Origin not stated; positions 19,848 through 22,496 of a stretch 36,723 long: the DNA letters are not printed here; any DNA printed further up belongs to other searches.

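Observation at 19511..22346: Insulated two-gene module: 782-aa HTH/wHTH-metallophosphoesterase fusion plus a small HNH-like protein, wedged between guaB and the L10 leader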

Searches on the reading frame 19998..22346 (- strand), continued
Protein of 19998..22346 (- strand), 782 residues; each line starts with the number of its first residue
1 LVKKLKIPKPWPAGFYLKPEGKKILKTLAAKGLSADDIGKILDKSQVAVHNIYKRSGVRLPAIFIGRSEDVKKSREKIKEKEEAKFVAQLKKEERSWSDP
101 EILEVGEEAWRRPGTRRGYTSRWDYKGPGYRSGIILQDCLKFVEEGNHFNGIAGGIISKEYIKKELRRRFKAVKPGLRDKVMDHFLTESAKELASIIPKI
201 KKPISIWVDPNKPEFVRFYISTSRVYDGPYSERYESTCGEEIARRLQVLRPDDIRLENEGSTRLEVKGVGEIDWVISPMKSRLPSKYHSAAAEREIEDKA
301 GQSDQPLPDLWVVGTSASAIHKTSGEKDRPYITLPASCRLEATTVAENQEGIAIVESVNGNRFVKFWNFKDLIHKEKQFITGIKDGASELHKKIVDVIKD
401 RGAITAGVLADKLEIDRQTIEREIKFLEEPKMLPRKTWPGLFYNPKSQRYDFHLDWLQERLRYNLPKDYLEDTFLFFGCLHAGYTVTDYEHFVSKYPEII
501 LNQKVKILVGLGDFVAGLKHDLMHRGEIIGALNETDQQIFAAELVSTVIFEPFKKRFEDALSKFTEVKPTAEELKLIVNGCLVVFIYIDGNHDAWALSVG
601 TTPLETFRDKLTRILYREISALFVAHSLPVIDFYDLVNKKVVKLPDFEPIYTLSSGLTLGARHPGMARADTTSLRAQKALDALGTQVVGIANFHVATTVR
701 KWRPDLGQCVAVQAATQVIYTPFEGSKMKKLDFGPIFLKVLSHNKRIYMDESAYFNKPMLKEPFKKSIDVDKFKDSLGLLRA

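Call 23: predict_structure(alignment_id=A1)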
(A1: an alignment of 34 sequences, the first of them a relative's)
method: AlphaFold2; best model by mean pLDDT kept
length: 782 residues; sequences in the alignment: 34
mean_pLDDT: 91.2   pTM: 0.85
mean pLDDT of the five models: 91.2, 90.4, 89.4, 88.9, 88.7
residues with pLDDT >= 90: 569; 70-90: 180; 50-70: 26; < 50: 7
segments of 3 or more residues with pLDDT < 50: 65-69
pLDDT, mean of each block of 10 residues (from residue 1): 82 86 90 86 87 86 51 66 81 84 97 96 94 97 97 95 92 86 94 97 94 96 92 90 97 95 93 95 88 94 94 95 94 96 78 96 97 94 91 96 96 96 94 88 95 94 95 97 94 98 98 82 62 92 98 97 87 93 97 87 94 97 92 93 94 97 76 89 95 93 96 94 80 96 98 96 91 96 92
secondary structure, 60 per line:
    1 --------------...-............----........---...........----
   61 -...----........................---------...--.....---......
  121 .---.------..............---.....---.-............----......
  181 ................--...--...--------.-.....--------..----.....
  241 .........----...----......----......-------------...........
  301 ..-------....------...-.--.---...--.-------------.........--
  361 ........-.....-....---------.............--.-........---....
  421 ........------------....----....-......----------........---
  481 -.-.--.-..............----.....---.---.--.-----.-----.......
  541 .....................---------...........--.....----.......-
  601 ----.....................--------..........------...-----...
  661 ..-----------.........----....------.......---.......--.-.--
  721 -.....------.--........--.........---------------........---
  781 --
elements in order (helices of 4 or more, strands of 3 or more residues): H19-30 H35-42 H46-56 H69-92 E102-104 H107-111 E115-121 H132-145 E149-153 H159-170 H175-196 E199-201 E217-221 H238-249 E254-256 E261-266 E271-276 H290-302 E310-313 E320-322 E331-333 E350-358 E361-368 H370-374 H376-379 H389-401 H406-413 H417-427 E441-444 E449-452 H454-459 E470-477 H489-502 E507-511 H534-561 H571-581 E584-588 H593-599 H605-625 H634-640 E641-643 E650-652 E658-662 H674-682 E687-690 E697-703 E707-713 H722-726 E736-743 E746-754 H770-777
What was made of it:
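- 19998..22346 (-): BIG: 782-aa tandem-MPE protein. The real start is possibly ATT at 22370. AF2 model pLDDT 91.2, pTM 0.85 (call 23).
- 22179..22292 (-): N-terminal three-helix HTH (res 19-56). This is a clade-specific extension. Helices 19-30, 35-42 and 46-56 in the model (call 23).
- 22062..22154 (-): Lys/Glu-rich linker helix (res 65-95). Single long helix 69-92, with low pLDDT at 61-80 (call 23).
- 20991..21191 (-): Winged helix-turn-helix (res 386-452). H-H-H-beta-beta in the model (call 23).
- On HTH_11 winged helix (res 386-452): Secondary structure in the model (call 23).
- Checked: The K/E-rich segment is a long helix, 69-92 (call 23).
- Full model pLDDT 91, pTM 0.85 (call 23).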

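Call 26: fold_search(model_id=the predicted structure, library=pdb)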
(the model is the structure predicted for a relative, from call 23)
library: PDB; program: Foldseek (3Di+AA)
matches with E <= 10: 817; with E <= 0.001: 114
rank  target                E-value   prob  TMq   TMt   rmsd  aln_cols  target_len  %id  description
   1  5uq6                  7.2e-08  1.00  0.19  0.43   9.5       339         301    8  PIG PURPLE ACID PHOSPHATASE COMPLEXED WITH PHOSPHATE IN TWO COORDINATION MODES ALONG WITH A BRIDGING HYDROXIDE ION (released 2017-05-24)
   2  1war                  8.1e-08  1.00  0.19  0.43   8.3       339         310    9  Recombinant Human Purple Acid Phosphatase expressed in Pichia Pastoris (released 2005-07-06)
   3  1ute_A                9.6e-08  1.00  0.19  0.44   9.8       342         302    9  PIG PURPLE ACID PHOSPHATASE COMPLEXED WITH PHOSPHATE (released 1999-10-01)
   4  2bq8                  1.0e-07  1.00  0.20  0.45   9.5       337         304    8  Crystal structure of human purple acid phosphatase with an inhibitory conformation of the repression loop (released 2005-10-24)
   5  6t8h_A                1.1e-07  1.00  0.23  0.40  11.2       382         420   15  Cryo-EM structure of the DNA-bound PolD-PCNA processive complex from P. abyssi (released 2020-03-04)
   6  8ppt_A                1.3e-07  1.00  0.23  0.38  22.1       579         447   14  Pyrococcus abyssi DNA polymerase D (PolD) in its editing mode bound to a primer/template substrate containing a mismat (released 2023-12-20)
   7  7ov8_A                1.8e-07  1.00  0.19  0.43   9.2       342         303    8  Crystal structure of pig purple acid phosphatase in complex with 4-(2-hydroxyethyl)-1-piperazineethanesulfonic acid (H (released 2022-03-23)
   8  7ov2_A                2.0e-07  1.00  0.19  0.44   8.9       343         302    8  Crystal structure of pig purple acid phosphatase in complex with L-glutamine, (poly)ethylene glycol fragments and glyc (released 2022-01-12)
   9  9f29_A                6.9e-07  1.00  0.22  0.36  20.1       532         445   12  Pyrococcus abyssi PolD in complex with Rpa2 winged-helix domain class 1 (composite map) (released 2024-12-04)
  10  5ihe_B                1.1e-06  1.00  0.19  0.31  22.1       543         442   11  D-family DNA polymerase - DP1 subunit (3'-5' proof-reading exonuclease) (released 2016-08-31)
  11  5ihe_A                1.3e-06  1.00  0.22  0.38  18.3       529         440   14  D-family DNA polymerase - DP1 subunit (3'-5' proof-reading exonuclease) (released 2016-08-31)
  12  1qhw_A                1.7e-06  1.00  0.18  0.42   8.6       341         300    7  PURPLE ACID PHOSPHATASE FROM RAT BONE (released 1999-09-15)
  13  6hmf_B                1.8e-06  1.00  0.19  0.31  22.0       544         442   11  D-family DNA polymerase - DP1 subunit (3'-5' proof-reading exonuclease) H451 proof-reading deficient variant (released 2019-01-30)
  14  6hmf_A                2.0e-06  1.00  0.22  0.37  18.3       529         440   13  D-family DNA polymerase - DP1 subunit (3'-5' proof-reading exonuclease) H451 proof-reading deficient variant (released 2019-01-30)
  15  4fcx_A                2.0e-06  1.00  0.20  0.38  12.6       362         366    9  S.pombe Mre11 apoenzym (released 2012-06-20)
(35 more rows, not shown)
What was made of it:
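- On Calcineurin-like metallophosphoesterase superfamily (C-terminal domain, res 465-782): Foldseek PDB: all top-50 hits are MPEs, probability >=0.98 (E 7e-8 to 1.5e-4) (call 26), on a model with pLDDT 91 (call 23).
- The C-terminal domain is an MPE (call 26).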

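Call 44: search_protein_representatives(alignment_id=A1)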
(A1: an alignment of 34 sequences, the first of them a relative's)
Query: 34 sequences, 828 profile positions. Proteins with E-value up to 0.001 (for the whole library): 196; up to 1e-10: 176; up to 1e-30: 146. The best 150 are listed.
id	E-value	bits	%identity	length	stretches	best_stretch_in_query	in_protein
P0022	0.0e+00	1219.1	-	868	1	15-827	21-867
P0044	0.0e+00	1157.7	-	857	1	7-826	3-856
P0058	0.0e+00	1083.5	-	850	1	52-827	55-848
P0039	0.0e+00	1075.8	-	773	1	77-827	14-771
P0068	0.0e+00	1059.5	-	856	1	2-828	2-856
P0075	0.0e+00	1023.5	-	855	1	2-826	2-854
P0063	8.9e-286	966.9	-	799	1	81-826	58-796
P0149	2.1e-284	962.4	-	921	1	57-827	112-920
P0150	1.4e-271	919.9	-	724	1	128-828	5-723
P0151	3.8e-270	915.2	-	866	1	11-827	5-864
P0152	5.9e-263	891.4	-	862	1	15-827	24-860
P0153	2.6e-261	886.0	-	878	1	16-827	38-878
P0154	1.1e-249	847.6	-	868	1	12-826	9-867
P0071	3.3e-241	819.5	-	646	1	227-827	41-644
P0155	1.2e-221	754.8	-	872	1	59-827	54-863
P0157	3.8e-199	680.4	-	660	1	168-825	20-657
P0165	4.0e-180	617.4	-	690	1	170-804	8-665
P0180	6.1e-163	560.6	-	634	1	170-801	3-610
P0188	9.8e-159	546.7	-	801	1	163-813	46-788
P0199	7.3e-153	527.3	-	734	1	173-798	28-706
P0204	7.8e-150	517.2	-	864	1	134-801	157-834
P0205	1.4e-149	516.4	-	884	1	172-801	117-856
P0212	2.3e-139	482.6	-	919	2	156-804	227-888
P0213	1.2e-138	480.3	-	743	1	169-792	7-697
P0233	3.0e-117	409.4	-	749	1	176-801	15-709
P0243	2.9e-106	373.1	-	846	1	9-799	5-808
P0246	7.5e-98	345.3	-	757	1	174-798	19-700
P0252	3.1e-77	277.1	-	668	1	187-802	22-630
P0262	1.6e-56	208.6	-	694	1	177-800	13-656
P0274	5.7e-40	153.8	-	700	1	163-782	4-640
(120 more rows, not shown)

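Call 45: list_cluster_members(proteins=[P0157, P0165, P0180, P0199, P0213, P0233, P0246, P0252, P0262, P0274])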
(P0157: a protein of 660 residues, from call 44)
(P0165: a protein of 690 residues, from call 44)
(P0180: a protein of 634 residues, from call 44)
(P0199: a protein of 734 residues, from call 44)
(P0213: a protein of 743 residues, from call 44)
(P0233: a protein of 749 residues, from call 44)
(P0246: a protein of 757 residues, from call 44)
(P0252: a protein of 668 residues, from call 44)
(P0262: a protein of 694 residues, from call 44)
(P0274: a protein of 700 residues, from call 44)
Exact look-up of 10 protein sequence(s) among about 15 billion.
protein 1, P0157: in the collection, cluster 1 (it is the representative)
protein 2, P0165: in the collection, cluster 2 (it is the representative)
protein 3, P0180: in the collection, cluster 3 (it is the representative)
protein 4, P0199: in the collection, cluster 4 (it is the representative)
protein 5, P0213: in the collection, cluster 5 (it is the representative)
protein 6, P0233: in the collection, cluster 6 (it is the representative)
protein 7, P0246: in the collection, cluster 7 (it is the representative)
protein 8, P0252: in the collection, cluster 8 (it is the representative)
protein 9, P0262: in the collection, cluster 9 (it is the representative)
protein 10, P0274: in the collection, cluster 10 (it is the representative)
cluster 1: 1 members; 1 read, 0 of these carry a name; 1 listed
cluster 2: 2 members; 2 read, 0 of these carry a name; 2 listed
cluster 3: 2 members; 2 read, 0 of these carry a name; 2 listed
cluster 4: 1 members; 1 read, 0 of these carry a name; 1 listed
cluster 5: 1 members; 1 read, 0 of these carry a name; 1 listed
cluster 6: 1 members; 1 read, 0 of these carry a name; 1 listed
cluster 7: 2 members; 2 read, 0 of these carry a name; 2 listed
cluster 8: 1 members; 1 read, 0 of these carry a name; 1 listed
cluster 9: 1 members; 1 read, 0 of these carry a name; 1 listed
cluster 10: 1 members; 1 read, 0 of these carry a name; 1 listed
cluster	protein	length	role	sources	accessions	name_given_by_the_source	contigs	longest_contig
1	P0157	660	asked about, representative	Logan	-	-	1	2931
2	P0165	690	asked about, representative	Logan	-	-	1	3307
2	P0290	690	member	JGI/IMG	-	-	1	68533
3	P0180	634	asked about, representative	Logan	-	-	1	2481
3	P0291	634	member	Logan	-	-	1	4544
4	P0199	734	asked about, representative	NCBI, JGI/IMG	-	-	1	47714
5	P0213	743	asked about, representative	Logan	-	-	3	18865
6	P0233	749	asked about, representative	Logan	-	-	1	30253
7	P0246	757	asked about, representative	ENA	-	-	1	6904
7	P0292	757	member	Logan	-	-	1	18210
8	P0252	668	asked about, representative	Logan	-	-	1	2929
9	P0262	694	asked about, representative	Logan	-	-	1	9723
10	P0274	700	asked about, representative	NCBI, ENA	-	-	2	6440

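Call 47: find_encoding_contigs(protein=P0290, flank=6000, max_places=1)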
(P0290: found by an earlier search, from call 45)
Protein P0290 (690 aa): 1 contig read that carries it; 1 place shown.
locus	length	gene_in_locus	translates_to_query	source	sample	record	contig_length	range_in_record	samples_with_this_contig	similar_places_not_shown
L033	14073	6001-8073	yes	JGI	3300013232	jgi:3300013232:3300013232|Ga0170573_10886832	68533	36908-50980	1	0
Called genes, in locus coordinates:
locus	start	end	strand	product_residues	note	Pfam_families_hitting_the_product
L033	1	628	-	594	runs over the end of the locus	PF13522:GATase_6, PF13537:GATase_7, PF01380:SIS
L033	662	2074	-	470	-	PF21799:MurD-like_N, PF02875:Mur_ligase_C (faint), PF08245:Mur_ligase_M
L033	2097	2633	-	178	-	PF22148:Fervidolysin_NPro-like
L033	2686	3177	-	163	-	PF27226:AF_1845 (faint)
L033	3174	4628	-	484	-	PF00768:Peptidase_S11 (faint), PF03734:YkuD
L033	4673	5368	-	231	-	-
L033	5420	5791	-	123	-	PF01741:MscL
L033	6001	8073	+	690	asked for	-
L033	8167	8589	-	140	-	PF00293:NUDIX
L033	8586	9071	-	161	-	PF01625:PMSR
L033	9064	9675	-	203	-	PF09997:DUF2238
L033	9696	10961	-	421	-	PF18915:DUF5667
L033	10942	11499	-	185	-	PF07638:Sigma70_ECF (weak), PF04542:Sigma70_r2, PF08281:Sigma70_r4_2, PF04545:Sigma70_r4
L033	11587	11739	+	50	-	-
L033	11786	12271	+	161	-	PF06210:DUF1003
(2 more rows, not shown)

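Call 48: find_encoding_contigs(protein=P0199, flank=6000, max_places=1)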
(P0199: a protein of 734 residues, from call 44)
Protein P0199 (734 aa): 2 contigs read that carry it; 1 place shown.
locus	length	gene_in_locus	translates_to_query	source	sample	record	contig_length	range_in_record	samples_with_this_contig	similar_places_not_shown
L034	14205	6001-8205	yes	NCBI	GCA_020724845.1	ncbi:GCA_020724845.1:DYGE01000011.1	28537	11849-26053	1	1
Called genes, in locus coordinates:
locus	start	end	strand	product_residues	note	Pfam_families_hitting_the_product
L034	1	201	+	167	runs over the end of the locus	-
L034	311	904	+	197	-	PF02517:Rce1-like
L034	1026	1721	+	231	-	-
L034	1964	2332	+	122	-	-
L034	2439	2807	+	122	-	-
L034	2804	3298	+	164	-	-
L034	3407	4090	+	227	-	PF01027:Bax1-I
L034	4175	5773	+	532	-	PF00512:HisKA, PF02518:HATPase_c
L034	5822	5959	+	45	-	-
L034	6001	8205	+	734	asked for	-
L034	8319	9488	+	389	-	PF13191:AAA_16, PF00004:AAA (weak), PF13476:AAA_23 (faint), PF07724:AAA_2 (weak), PF10431:ClpB_D2-small (weak)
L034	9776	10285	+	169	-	PF00466:Ribosomal_L10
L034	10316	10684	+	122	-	PF16320:Ribosomal_L12_N, PF00542:Ribosomal_L12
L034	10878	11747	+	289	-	PF11306:DUF3108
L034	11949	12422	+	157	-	PF02381:MraZ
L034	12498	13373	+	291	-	PF01209:Ubie_methyltran (faint), PF01795:Methyltransf_5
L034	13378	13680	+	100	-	-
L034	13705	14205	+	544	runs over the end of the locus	PF03717:PBP_dimer, PF00905:Transpeptidase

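Call 49: find_encoding_contigs(protein=P0233, flank=6000, max_places=1)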
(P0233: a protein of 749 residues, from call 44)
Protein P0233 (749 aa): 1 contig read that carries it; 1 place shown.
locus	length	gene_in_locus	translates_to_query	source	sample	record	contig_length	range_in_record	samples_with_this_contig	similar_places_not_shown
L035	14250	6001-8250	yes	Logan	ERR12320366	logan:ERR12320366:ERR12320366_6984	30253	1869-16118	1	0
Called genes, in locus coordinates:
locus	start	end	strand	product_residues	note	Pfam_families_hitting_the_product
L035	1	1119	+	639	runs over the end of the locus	PF06480:FtsH_ext, PF00004:AAA, PF17862:AAA_lid_3, PF01434:Peptidase_M41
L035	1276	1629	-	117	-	-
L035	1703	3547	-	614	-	-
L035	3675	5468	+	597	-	-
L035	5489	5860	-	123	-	-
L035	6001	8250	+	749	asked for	-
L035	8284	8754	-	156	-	-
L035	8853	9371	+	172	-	-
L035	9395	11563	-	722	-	PF17191:RecG_wedge, PF01336:tRNA_anti-codon (weak), PF00270:DEAD, PF04851:ResIII, PF00271:Helicase_C, PF22590:Cas3-like_C_2 (faint), PF19833:RecG_dom3_C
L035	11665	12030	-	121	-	PF00072:Response_reg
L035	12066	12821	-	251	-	PF00512:HisKA, PF13581:HATPase_c_2 (weak), PF02518:HATPase_c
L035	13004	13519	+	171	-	PF01928:CYTH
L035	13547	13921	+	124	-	PF07237:DUF1428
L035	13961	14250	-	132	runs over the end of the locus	PF03713:DUF305, PF13628:DUF4142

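Call 59: find_related_loci(query=A1, collection=viral_contigs, flank=3000)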
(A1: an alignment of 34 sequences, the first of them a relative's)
Query A1 (782 aa) in viral_contigs; peptide patterns used: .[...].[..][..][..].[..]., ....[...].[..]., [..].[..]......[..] (x = any residue, [..] = any of these).
40 stretches matched a pattern, but none encodes a relative of the query by tblastn (E <= 1e-3).
